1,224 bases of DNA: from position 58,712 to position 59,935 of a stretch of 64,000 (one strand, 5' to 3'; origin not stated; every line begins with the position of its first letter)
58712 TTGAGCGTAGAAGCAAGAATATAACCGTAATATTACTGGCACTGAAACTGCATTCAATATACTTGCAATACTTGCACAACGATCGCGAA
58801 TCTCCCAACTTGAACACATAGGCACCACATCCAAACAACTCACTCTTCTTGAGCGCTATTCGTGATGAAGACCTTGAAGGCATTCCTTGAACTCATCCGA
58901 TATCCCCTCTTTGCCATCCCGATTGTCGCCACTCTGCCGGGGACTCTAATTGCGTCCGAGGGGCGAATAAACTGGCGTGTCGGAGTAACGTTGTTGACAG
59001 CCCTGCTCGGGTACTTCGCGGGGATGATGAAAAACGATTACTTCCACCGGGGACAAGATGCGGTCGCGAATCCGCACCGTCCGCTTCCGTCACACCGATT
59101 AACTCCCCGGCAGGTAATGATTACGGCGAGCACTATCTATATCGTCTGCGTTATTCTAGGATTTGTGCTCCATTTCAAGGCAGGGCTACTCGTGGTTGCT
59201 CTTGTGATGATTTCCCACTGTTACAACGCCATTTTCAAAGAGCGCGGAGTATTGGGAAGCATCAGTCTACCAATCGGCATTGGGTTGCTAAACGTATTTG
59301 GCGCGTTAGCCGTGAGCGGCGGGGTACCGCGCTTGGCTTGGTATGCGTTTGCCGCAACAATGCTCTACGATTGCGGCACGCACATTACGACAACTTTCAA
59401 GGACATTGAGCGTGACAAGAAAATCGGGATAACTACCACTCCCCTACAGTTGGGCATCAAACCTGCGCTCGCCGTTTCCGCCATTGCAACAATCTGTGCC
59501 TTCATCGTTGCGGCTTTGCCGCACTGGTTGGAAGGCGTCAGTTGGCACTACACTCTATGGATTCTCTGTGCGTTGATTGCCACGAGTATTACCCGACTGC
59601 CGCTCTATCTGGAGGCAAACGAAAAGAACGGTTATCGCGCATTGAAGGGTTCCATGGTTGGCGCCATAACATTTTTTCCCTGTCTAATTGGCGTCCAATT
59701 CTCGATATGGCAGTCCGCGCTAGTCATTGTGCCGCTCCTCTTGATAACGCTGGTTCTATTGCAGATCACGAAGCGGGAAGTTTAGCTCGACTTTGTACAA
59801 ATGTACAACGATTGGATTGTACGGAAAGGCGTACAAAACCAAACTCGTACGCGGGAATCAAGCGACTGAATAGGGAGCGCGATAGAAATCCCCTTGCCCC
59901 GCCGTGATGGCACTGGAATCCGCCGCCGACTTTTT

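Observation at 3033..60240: Dispersed, modular (BOX-like) intergenic repeat family: leader + 1-5 degenerate ~36-nt GATC-bounded units + C-rich tail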

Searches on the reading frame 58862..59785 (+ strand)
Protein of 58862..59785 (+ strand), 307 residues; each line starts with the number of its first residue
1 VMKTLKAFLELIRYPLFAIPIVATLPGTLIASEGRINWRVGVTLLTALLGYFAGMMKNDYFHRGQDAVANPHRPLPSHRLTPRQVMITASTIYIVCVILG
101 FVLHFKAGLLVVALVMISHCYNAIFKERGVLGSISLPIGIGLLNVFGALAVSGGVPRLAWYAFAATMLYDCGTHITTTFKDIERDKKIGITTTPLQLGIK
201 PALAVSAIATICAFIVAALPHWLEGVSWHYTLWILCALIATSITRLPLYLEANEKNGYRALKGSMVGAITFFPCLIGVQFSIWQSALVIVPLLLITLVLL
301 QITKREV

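Call 47: search_protein_families(library=pfam, proteins=[window:58862-59785:+])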
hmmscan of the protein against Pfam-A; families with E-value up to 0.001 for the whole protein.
window:58862-59785:+ (307 aa): 1 family
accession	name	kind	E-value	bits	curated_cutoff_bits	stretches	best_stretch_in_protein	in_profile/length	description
PF01040.23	UbiA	-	5.6e-37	127.8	34.2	1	22-244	3-230/250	UbiA prenyltransferase family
